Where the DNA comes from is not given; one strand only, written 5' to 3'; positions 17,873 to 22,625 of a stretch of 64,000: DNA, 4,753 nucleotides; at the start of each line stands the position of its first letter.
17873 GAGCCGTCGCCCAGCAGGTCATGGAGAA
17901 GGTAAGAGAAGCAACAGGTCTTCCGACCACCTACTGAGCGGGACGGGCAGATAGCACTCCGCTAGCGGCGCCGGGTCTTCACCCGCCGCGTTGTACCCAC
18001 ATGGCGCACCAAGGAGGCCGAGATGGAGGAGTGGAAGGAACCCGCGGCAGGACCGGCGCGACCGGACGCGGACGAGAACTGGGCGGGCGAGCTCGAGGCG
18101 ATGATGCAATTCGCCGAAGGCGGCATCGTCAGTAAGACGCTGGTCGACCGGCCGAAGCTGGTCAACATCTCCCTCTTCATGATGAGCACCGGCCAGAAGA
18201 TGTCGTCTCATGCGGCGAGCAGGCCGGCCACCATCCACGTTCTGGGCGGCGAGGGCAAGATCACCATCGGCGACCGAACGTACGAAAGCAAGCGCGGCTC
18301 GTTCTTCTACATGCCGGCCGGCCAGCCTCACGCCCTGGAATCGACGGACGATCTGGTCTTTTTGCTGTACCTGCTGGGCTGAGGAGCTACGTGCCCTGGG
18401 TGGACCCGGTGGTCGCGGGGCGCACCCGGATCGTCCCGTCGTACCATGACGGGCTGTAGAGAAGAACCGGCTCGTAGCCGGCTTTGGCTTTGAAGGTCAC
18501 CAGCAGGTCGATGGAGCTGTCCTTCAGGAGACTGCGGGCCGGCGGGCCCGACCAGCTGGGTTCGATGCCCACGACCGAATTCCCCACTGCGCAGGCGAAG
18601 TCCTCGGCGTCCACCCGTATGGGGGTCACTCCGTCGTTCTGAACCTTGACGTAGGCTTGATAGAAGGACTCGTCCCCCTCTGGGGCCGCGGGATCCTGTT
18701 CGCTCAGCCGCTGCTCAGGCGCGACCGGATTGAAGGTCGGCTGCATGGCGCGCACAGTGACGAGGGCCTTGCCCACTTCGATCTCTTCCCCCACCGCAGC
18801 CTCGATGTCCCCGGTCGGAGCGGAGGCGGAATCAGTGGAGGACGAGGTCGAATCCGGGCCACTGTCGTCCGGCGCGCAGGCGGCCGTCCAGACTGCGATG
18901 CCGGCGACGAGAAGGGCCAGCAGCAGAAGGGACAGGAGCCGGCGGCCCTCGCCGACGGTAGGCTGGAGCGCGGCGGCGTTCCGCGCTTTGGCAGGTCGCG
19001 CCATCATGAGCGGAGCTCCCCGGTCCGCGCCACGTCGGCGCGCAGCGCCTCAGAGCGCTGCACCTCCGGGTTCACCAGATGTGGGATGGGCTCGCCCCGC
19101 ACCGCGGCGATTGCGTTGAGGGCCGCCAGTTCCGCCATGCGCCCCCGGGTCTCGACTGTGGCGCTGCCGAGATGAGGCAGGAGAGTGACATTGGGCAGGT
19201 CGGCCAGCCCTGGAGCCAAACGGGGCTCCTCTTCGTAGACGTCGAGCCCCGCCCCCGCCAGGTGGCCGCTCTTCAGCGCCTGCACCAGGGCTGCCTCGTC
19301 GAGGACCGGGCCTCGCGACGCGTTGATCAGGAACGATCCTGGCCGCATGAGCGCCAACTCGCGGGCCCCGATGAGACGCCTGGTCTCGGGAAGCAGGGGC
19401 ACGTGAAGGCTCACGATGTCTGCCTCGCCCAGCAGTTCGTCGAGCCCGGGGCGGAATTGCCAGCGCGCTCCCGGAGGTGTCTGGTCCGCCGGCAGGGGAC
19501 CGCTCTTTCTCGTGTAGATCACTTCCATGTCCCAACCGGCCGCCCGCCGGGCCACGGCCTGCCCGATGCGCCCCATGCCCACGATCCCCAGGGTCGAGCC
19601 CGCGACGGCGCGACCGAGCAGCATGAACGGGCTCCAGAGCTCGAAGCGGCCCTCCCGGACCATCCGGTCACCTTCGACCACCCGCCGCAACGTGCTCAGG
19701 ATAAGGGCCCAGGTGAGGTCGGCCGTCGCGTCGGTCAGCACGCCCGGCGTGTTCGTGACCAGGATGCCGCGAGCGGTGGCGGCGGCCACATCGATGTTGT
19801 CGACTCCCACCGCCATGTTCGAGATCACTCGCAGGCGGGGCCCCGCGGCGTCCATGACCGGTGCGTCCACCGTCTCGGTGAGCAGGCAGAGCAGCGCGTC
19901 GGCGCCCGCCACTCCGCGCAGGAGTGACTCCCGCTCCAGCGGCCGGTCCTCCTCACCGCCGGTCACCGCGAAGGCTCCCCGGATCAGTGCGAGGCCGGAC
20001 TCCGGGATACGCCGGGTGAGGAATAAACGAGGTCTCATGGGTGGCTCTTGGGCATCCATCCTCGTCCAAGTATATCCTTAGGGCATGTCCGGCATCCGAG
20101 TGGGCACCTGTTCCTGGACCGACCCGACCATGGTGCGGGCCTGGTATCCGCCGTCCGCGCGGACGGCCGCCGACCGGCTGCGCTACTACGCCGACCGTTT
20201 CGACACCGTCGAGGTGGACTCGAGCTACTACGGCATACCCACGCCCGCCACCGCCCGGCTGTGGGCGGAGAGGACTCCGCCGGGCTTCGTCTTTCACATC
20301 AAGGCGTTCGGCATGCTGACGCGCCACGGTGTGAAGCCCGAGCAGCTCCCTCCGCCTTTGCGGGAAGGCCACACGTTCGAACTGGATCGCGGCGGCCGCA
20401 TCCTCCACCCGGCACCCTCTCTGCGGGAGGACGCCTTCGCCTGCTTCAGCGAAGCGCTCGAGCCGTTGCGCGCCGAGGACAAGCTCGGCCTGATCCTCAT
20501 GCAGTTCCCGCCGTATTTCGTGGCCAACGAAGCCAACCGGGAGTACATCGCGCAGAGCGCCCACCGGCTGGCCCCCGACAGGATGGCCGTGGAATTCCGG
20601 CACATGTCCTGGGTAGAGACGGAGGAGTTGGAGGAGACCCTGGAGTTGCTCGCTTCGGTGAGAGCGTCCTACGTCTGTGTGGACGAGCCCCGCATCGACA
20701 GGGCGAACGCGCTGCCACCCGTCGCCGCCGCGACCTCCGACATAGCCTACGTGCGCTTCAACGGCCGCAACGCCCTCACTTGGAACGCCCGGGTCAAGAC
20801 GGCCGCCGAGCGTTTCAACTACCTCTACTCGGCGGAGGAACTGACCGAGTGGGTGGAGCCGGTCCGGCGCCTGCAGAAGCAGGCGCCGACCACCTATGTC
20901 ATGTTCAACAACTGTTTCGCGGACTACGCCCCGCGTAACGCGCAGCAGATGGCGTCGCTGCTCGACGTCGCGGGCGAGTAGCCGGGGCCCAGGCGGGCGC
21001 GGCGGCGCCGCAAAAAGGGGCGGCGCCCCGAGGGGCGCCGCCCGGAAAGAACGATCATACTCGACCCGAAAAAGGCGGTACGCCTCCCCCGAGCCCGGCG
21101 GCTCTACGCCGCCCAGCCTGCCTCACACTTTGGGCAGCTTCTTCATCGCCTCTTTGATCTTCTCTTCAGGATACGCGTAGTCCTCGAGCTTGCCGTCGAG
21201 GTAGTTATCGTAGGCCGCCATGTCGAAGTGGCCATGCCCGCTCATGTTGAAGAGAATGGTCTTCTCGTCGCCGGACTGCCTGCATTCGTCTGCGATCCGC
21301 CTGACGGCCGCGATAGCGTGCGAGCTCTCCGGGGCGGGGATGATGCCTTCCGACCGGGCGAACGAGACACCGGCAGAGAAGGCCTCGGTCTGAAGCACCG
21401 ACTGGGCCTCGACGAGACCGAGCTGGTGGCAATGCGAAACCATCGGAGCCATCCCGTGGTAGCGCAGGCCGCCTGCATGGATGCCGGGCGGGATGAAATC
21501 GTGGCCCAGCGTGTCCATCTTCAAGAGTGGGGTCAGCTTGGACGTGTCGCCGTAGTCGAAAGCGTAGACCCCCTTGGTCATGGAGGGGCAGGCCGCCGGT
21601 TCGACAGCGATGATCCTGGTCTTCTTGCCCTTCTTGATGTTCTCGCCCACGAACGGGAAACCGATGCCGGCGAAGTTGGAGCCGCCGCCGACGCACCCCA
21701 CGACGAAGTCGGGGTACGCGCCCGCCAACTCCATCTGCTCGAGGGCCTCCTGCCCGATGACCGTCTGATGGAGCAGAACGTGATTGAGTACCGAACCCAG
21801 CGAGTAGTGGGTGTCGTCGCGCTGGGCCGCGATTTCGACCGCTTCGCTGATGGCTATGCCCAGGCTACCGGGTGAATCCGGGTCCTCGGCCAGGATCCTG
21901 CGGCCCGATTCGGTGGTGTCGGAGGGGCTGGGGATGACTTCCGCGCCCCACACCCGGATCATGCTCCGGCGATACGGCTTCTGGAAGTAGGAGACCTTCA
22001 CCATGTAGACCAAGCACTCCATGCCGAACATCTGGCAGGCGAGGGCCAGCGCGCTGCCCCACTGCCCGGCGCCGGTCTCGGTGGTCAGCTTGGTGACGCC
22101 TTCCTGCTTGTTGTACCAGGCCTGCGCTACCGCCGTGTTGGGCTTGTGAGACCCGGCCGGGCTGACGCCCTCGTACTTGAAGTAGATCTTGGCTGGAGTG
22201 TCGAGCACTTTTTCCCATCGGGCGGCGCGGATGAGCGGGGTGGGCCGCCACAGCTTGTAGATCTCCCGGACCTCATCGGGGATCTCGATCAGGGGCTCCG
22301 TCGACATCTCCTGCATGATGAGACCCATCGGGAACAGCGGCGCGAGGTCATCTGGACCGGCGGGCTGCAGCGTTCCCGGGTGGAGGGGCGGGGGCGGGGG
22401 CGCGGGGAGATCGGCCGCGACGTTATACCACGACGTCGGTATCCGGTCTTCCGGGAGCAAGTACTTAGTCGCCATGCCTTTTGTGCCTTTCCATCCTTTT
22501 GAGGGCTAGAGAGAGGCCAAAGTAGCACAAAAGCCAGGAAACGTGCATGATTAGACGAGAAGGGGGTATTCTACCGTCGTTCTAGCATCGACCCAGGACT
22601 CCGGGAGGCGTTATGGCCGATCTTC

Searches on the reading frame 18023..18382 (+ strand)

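Call 45: search_protein_families(library=pfam, proteins=[window:18023-18382:+], max_evalue=0.001)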
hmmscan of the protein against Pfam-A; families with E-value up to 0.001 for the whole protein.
window:18023-18382:+ (119 aa): 4 families
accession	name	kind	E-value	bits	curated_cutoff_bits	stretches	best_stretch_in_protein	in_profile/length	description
PF07883.17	Cupin_2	-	1.2e-10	41.4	27.2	1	53-112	4-65/70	Cupin domain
PF02311.25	AraC_binding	-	2.5e-07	31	21.1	1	58-110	14-66/135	AraC-like ligand binding domain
PF12973.13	Cupin_7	-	0.00035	20.8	27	1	30-114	16-97/105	ChrR Cupin-like domain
PF11699.14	CENP-C_C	-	0.00041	21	29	1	51-107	17-73/85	Mif2/CENP-C like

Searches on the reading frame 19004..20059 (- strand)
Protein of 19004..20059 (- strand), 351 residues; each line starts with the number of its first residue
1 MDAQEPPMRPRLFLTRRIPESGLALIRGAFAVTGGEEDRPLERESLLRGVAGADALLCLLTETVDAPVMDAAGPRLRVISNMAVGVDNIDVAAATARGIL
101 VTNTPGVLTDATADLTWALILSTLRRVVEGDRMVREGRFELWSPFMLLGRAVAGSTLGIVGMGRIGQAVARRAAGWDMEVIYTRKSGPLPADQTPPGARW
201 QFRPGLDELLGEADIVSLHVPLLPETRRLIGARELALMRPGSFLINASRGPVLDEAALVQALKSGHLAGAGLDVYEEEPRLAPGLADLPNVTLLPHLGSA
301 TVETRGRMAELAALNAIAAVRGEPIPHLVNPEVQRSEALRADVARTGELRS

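Call 7: search_protein_families(library=pfam, proteins=[window:19004-20059:-], max_evalue=0.01)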
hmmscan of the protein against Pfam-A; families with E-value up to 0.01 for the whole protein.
window:19004-20059:- (351 aa): 2 families
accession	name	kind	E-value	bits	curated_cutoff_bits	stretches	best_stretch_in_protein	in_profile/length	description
PF02826.25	2-Hacid_dh_C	-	2.3e-56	190.4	25.1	1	118-298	2-178/178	D-isomer specific 2-hydroxyacid dehydrogenase, NAD binding domain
PF00389.36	2-Hacid_dh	-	1.7e-31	109.1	24.6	1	38-330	26-134/134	D-isomer specific 2-hydroxyacid dehydrogenase, catalytic domain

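Call 8: search_protein_families(library=ncbifam, proteins=[window:19004-20059:-], max_evalue=0.01)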
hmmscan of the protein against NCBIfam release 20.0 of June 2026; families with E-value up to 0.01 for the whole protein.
window:19004-20059:- (351 aa): 21 families
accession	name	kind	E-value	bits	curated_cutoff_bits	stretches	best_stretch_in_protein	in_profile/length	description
NF009714.1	PRK13243.1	equivalog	5.4e-106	354.7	455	1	8-335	1-328/332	glyoxylate reductase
TIGR01327.1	PGDH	equivalog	4.3e-69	233.7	454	1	39-335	27-316/525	phosphoglycerate dehydrogenase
NF011938.0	PRK15409.1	equivalog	4.3e-69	233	492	1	8-334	1-323/324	glyoxylate/hydroxypyruvate reductase GhrB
NF005069.0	PRK06487.1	equivalog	4.5e-54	183.7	448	1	65-325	60-316/320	2-hydroxyacid dehydrogenase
NF008759.0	PRK11790.1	equivalog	4e-48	164.1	404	1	41-314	43-311/410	phosphoglycerate dehydrogenase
NF006263.0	PRK08410.1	equivalog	4.8e-40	137.9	389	1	65-311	54-298/311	D-2-hydroxyacid dehydrogenase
NF005387.0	PRK06932.1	equivalog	6.3e-39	133.8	492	1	72-300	62-290/314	2-hydroxyacid dehydrogenase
NF041369.1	Dhydh_Halo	equivalog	1e-38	133.3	400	1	81-322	61-297/305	D-2-hydroxyacid dehydrogenase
NF005750.0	PRK07574.1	equivalog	7.3e-35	120.7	329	1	73-310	112-347/386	NAD-dependent formate dehydrogenase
NF000492.1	vanH_gen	exception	5.7e-34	117.6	540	1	76-280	67-257/312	D-lactate dehydrogenase VanH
NF001309.0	PRK00257.1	equivalog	9.6e-33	113.7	434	2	149-325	111-282/379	4-phosphoerythronate dehydrogenase PdxB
NF000371.1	vanH_Agroup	exception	1.5e-31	109.8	700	1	76-278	72-260/322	VanH-A/VanH-Pt family D-lactate dehydrogenase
NF000128.1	vanH-Sc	exception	1.8e-29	103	650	1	77-279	88-276/337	D-lactate dehydrogenase VanH-Sc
NF000151.1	vanH-Ac1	exception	1.4e-27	97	750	1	77-278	104-291/351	D-lactate dehydrogenase VanH-Ac1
NF006374.0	PRK08605.1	subfamily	2.1e-26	92.8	356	1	76-283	70-271/332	D-lactate dehydrogenase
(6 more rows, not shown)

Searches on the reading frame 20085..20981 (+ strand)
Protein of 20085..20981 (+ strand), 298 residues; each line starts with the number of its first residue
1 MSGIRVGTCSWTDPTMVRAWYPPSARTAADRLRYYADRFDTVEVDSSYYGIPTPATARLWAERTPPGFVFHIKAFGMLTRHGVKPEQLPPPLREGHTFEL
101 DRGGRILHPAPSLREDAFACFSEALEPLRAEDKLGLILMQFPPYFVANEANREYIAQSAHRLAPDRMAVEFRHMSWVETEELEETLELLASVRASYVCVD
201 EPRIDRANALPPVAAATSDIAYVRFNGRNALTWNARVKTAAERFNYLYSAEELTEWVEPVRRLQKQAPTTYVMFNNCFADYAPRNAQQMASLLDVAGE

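Call 7: search_protein_families(library=pfam, proteins=[window:20085-20981:+], max_evalue=0.01)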
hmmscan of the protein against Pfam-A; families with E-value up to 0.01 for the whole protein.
window:20085-20981:+ (298 aa): 1 family
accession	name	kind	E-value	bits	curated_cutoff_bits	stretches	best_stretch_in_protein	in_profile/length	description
PF01904.24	DUF72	-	1.6e-62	211.8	25.3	1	21-291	1-216/217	Protein of unknown function DUF72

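Call 8: search_protein_families(library=ncbifam, proteins=[window:20085-20981:+], max_evalue=0.01)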
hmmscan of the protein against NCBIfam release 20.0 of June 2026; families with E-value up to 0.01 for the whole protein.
window:20085-20981:+ (298 aa): 1 family
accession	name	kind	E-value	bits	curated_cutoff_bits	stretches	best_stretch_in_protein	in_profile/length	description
NF007637.0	PRK10302.1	equivalog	3.9e-06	26.3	412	1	25-73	15-63/272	hypothetical protein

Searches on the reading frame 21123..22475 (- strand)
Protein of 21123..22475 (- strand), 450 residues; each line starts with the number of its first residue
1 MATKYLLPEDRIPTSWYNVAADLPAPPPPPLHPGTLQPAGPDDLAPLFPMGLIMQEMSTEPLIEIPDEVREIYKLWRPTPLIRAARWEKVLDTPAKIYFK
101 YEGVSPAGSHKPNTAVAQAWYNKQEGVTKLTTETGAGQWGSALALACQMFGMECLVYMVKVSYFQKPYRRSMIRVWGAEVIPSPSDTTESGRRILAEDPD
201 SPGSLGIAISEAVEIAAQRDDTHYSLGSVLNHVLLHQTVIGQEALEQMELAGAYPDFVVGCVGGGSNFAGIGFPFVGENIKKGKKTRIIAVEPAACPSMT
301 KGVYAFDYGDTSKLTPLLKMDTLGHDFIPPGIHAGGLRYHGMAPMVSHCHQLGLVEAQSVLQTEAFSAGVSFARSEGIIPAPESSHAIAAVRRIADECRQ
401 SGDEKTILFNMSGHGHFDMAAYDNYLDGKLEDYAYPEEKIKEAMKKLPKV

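Call 7: search_protein_families(library=pfam, proteins=[window:21123-22475:-], max_evalue=0.01)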
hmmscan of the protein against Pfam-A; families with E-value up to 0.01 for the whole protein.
window:21123-22475:- (450 aa): 1 family
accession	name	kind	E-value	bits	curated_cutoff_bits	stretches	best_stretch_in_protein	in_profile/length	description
PF00291.31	PALP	-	5.1e-47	161.1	35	1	75-413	4-295/295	Pyridoxal-phosphate dependent enzyme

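Call 8: search_protein_families(library=ncbifam, proteins=[window:21123-22475:-], max_evalue=0.01)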
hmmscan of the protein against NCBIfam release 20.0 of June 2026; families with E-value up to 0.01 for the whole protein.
window:21123-22475:- (450 aa): 30 families (the best 25 are shown)
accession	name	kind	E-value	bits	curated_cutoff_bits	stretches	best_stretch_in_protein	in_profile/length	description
NF009057.0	PRK12391.1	equivalog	8.9e-224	743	366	1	2-441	3-441/441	TrpB-like pyridoxal phosphate-dependent enzyme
TIGR01415.1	trpB_rel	hypoth_equivalog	9.7e-195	647.2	518.85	1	12-429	1-419/419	TrpB-like pyridoxal phosphate-dependent enzyme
NF010376.0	PRK13803.1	equivalog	3.2e-54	184.8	819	1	77-428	259-597/600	bifunctional phosphoribosylanthranilate isomerase/tryptophan synthase subunit beta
TIGR00263.1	trpB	equivalog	1.4e-48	165.9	392.45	1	77-421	49-380/385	tryptophan synthase subunit beta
NF010375.0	PRK13802.1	equivalog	1.3e-36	126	1386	1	76-426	324-673/695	bifunctional indole-3-glycerol phosphate synthase/tryptophan synthase subunit beta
NF004996.0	PRK06381.1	equivalog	5.5e-14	51.9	266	1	78-396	15-302/319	threonine synthase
TIGR01139.1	cysK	equivalog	8.2e-14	51.5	350.95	1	79-408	8-282/298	cysteine synthase A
NF006390.0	PRK08639.1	equivalog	1.3e-13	50.8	421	2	232-420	158-318/418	threonine ammonia-lyase IlvA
TIGR02079.1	THD1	equivalog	1.5e-13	50.3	440.55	2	232-420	149-310/410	threonine ammonia-lyase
NF006050.0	PRK08197.1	equivalog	5.5e-13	48.4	303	1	79-181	81-178/406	threonine synthase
TIGR01136.1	cysKM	subfamily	9.3e-13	48.2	344.15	1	79-407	8-282/299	cysteine synthase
NF006094.0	PRK08246.1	subfamily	1.8e-10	40.8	331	1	70-303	15-210/310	serine/threonine dehydratase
NF005292.0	PRK06815.1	equivalog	2.4e-10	40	371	1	71-189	14-127/320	threonine/serine dehydratase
NF008735.0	PRK11761.1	equivalog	1.4e-09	37.6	413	1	77-198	11-130/296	cysteine synthase CysM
NF007989.0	PRK10717.1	equivalog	1.2e-08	34.4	387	1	78-295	14-214/334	cysteine synthase A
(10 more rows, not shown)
